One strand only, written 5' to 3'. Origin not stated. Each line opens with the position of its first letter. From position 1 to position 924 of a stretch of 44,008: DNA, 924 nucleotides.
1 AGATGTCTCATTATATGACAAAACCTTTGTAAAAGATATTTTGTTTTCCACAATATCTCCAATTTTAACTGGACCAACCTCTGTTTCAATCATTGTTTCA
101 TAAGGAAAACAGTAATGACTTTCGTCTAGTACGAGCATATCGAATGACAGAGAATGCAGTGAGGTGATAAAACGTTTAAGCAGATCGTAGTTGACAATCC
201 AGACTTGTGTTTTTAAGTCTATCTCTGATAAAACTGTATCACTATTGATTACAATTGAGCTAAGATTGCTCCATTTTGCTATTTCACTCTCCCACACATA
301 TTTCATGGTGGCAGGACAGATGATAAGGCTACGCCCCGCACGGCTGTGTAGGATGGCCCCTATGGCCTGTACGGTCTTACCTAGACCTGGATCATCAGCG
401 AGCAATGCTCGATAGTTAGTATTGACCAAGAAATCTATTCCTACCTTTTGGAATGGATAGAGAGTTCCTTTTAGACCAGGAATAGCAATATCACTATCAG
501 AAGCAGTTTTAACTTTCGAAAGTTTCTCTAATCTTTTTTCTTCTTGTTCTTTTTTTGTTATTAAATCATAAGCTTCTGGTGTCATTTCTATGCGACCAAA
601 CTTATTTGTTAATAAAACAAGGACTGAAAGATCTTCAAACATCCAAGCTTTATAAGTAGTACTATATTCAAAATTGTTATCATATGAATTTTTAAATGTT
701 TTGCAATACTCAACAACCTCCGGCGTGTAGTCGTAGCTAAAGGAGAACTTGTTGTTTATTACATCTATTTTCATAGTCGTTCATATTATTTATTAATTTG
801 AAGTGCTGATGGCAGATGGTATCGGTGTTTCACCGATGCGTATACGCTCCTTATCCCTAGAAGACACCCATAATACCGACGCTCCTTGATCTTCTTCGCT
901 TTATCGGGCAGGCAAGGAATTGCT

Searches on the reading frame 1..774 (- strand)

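Call 32: search_protein_families(library=pfam, proteins=[window:1-774:-], max_evalue=0.01)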
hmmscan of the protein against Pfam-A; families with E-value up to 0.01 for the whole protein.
window:1-774:- (258 aa): 2 families
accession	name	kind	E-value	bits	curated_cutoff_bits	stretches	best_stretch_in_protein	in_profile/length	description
PF00176.29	SNF2-rel_dom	-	1.2e-14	54.5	24.9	1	109-221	2-136/290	SNF2-related domain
PF04851.21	ResIII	-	0.004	17.5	22.5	1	111-222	10-137/164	Type III restriction enzyme, res subunit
